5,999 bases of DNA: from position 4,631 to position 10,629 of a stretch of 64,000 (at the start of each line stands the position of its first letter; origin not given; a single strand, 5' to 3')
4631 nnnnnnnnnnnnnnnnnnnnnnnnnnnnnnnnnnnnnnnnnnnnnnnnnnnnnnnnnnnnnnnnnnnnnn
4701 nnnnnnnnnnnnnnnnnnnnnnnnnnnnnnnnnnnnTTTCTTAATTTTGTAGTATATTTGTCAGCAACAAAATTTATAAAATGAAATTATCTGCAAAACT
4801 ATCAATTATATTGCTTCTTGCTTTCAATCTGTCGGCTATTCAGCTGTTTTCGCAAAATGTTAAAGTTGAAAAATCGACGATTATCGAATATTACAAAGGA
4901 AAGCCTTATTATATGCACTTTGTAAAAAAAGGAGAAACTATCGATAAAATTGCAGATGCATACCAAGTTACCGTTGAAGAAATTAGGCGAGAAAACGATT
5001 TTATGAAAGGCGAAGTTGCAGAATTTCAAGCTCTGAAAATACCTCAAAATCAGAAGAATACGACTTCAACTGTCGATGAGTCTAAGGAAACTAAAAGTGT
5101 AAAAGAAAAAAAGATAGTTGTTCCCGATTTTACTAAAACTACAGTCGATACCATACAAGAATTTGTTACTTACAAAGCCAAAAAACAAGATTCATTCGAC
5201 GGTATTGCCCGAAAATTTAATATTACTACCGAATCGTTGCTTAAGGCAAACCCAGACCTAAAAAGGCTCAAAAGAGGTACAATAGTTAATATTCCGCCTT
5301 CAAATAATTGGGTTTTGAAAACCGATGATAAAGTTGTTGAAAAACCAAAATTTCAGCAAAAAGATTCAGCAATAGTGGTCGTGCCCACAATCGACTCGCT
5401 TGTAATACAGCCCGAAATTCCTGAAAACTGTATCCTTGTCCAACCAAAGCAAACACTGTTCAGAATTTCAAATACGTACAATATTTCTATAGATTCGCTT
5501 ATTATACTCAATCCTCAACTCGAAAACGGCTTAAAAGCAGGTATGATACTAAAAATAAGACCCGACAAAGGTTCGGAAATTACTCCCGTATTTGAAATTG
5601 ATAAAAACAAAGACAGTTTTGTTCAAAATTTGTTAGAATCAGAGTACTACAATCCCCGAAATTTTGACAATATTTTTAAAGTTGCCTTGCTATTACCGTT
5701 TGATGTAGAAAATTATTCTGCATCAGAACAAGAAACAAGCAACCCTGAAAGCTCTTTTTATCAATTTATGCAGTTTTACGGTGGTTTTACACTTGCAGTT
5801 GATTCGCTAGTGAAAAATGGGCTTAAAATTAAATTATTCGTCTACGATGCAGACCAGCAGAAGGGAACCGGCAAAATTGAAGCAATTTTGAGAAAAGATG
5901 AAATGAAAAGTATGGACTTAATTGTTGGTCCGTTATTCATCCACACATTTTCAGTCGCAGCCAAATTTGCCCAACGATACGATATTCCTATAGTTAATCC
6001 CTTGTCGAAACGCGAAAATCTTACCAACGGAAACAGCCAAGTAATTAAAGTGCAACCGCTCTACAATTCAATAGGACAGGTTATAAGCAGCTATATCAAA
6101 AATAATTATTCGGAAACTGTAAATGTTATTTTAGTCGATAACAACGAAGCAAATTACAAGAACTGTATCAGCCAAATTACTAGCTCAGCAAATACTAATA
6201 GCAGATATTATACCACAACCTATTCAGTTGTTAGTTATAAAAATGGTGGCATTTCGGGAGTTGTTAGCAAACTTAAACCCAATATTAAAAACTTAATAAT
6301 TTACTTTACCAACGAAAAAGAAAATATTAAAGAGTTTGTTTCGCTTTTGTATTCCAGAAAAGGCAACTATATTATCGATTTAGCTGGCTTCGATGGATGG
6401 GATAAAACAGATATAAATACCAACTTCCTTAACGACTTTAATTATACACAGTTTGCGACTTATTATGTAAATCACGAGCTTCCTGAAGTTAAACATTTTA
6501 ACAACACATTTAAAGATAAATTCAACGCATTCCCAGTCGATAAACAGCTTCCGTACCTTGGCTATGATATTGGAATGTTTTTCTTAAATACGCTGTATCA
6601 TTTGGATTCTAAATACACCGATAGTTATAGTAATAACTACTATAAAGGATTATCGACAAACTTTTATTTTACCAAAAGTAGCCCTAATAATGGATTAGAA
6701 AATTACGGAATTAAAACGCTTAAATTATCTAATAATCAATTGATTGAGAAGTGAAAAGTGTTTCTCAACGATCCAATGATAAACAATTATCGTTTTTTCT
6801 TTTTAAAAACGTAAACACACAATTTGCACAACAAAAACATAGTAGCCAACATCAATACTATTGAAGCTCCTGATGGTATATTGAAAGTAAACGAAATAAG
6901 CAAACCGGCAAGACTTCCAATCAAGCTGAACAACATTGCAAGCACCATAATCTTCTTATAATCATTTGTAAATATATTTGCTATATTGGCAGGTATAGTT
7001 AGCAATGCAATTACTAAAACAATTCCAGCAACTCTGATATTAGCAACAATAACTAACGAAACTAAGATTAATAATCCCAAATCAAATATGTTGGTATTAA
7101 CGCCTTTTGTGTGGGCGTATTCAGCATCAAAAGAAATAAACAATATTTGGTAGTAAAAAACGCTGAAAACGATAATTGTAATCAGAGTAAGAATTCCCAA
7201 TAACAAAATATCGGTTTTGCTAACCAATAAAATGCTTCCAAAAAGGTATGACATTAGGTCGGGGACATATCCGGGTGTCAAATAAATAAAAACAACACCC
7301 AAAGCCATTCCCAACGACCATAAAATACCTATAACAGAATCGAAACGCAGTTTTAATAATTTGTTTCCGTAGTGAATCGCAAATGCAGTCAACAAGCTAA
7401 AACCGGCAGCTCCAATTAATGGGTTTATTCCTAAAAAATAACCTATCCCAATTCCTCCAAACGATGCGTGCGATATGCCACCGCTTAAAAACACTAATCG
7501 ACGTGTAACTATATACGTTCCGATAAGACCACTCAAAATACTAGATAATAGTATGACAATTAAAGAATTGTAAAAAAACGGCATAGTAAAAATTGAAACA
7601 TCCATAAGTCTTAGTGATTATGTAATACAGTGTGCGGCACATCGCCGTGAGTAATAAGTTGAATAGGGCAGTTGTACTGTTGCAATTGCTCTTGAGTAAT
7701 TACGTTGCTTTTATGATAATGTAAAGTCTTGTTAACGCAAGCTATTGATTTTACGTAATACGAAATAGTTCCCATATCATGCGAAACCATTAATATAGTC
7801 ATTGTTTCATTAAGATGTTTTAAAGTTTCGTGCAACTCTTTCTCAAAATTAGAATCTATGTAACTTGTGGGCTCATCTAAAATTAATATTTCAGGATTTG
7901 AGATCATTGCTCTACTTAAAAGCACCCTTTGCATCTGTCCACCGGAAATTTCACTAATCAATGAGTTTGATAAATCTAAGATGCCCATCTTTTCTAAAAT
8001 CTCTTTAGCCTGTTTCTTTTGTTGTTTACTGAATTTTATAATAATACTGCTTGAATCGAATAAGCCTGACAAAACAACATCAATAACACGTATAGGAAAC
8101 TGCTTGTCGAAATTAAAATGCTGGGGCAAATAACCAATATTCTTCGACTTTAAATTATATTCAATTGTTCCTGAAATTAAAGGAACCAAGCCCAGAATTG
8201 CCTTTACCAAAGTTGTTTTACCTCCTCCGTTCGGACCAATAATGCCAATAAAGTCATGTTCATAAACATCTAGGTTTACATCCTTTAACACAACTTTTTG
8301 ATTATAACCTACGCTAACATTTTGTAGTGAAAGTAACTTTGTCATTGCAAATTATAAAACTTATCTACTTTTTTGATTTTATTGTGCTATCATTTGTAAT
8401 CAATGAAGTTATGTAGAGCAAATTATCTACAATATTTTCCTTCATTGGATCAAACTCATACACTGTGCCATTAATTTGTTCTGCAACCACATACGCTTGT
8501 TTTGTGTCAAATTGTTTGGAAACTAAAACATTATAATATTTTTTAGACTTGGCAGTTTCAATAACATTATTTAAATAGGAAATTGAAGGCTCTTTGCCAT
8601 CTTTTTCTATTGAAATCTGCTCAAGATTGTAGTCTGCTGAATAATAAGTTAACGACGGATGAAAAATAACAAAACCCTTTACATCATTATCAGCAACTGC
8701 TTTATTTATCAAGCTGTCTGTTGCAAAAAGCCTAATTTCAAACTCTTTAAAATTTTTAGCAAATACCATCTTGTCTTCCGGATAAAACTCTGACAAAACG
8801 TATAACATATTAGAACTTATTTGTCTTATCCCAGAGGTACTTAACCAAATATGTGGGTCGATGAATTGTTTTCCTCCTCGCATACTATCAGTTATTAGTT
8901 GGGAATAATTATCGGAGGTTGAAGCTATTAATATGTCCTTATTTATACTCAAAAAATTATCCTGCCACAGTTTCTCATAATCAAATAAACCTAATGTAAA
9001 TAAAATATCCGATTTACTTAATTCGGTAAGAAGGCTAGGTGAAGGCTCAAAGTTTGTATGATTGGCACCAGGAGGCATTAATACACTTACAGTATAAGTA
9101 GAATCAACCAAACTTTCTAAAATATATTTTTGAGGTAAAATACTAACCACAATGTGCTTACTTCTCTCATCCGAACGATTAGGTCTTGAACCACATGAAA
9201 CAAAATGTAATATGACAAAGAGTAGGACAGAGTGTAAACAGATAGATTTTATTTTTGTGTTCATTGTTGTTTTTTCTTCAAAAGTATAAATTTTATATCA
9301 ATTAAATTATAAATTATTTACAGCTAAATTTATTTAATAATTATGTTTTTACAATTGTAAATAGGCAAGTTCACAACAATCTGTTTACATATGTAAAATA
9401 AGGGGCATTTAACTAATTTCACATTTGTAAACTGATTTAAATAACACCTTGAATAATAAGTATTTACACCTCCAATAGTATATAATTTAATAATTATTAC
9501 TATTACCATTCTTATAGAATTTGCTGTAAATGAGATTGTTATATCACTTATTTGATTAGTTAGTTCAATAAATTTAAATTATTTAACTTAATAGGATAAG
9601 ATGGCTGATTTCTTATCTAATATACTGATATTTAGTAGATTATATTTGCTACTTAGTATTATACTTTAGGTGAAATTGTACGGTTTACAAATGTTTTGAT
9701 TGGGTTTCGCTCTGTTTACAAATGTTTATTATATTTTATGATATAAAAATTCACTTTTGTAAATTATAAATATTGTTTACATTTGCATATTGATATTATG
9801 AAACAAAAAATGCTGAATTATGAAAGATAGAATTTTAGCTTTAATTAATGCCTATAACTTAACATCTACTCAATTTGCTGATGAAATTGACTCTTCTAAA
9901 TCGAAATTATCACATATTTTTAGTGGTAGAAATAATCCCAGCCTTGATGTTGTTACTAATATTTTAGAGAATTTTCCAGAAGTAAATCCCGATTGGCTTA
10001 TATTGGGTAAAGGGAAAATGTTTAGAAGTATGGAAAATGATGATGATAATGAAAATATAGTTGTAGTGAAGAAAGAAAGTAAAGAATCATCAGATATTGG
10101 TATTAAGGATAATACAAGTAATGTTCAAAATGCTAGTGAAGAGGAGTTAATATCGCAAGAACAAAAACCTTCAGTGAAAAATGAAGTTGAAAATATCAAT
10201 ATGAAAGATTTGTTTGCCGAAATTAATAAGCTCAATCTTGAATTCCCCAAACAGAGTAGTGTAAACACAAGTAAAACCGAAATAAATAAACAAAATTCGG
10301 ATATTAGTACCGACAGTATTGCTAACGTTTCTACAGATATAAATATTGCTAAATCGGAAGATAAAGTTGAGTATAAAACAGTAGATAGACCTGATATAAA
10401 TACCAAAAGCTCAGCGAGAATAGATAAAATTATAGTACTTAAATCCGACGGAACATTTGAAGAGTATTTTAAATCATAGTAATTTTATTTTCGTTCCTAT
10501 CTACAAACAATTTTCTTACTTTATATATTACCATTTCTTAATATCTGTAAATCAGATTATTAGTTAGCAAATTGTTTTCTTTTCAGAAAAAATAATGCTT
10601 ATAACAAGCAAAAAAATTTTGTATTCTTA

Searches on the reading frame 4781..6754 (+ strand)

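Call 44: search_protein_families(library=pfam, max_evalue=0.001, proteins=[window:4781-6754:+])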
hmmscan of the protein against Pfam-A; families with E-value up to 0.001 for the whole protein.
window:4781-6754:+ (657 aa): 2 families
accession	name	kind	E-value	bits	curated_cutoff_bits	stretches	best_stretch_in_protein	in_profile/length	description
PF01476.26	LysM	-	1.2e-19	70.4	20.9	2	48-74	3-29/43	LysM domain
PF23473.1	LysM3_LYK4_5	-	7.5e-08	32.8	29.3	0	129-157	3-31/48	LYK4/5 LysM3 domain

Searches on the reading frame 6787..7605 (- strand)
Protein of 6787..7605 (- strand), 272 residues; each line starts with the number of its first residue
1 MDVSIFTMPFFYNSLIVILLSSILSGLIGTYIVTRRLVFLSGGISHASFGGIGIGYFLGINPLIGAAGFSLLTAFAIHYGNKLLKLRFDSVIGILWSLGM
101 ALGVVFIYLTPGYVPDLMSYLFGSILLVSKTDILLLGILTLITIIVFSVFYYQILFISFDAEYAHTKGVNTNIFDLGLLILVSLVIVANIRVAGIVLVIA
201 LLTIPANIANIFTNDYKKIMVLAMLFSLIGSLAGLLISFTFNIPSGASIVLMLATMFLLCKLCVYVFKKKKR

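Call 44: search_protein_families(library=pfam, max_evalue=0.001, proteins=[window:6787-7605:-])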
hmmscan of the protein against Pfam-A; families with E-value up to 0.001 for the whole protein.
window:6787-7605:- (272 aa): 2 families
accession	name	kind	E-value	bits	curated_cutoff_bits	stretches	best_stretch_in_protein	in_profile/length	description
PF00950.22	ABC-3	-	2.6e-69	234.1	20.1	1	9-260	3-254/258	ABC 3 transport family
PF01032.23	FecCD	-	2.8e-08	33.6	26.5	1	63-258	107-306/311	FecCD transport family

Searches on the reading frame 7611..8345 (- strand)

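Call 44: search_protein_families(library=pfam, max_evalue=0.001, proteins=[window:7611-8345:-])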
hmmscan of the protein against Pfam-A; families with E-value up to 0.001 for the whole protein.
window:7611-8345:- (244 aa): 6 families
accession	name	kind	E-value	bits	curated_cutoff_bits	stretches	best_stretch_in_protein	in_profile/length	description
PF00005.33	ABC_tran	-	1e-29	104.3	25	1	20-161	1-137/137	ABC transporter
PF13304.12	AAA_21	-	1.8e-06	28.7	27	0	33-53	2-22/304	AAA domain, putative AbiEii toxin, Type IV TA system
PF02463.25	SMC_N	-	2.2e-06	27.7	40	1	29-197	23-205/220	RecF/RecN/SMC N terminal domain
PF13476.12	AAA_23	-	0.00039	21.5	27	1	22-132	12-123/201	AAA domain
PF00270.35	DEAD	-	0.00043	20.5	26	0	108-188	84-157/167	DEAD/DEAH box helicase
PF13401.12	AAA_22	-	0.00065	20.5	27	0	31-178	6-107/130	AAA domain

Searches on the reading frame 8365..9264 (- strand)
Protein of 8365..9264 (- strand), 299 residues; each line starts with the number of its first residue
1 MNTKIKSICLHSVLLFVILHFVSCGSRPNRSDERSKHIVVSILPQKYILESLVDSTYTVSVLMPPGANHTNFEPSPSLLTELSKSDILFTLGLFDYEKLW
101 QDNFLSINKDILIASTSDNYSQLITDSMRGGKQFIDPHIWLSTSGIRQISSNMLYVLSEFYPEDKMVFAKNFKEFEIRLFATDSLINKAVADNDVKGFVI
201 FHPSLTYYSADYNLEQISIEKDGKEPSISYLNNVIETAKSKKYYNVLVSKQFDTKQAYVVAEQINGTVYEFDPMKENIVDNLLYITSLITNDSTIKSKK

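Call 44: search_protein_families(library=pfam, max_evalue=0.001, proteins=[window:8365-9264:-])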
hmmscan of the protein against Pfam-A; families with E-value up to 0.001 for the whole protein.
window:8365-9264:- (299 aa): 1 family
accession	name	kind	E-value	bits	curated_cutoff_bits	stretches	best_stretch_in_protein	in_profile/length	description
PF01297.22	ZnuA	-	5.6e-41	141.2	29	1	38-296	1-261/263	Zinc-uptake complex component A periplasmic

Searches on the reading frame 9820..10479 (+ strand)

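Call 44: search_protein_families(library=pfam, max_evalue=0.001, proteins=[window:9820-10479:+])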
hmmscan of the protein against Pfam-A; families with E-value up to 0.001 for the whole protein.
window:9820-10479:+ (219 aa): 3 families
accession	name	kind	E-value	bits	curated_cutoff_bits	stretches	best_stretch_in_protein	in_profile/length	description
PF01381.28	HTH_3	-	2e-07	31.4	23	1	7-60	3-55/55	Helix-turn-helix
PF12844.13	HTH_19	-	7.9e-06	26.1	30.2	1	4-65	3-63/64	Helix-turn-helix domain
PF13560.12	HTH_31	-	0.00047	20.9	27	1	13-49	14-51/64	Helix-turn-helix domain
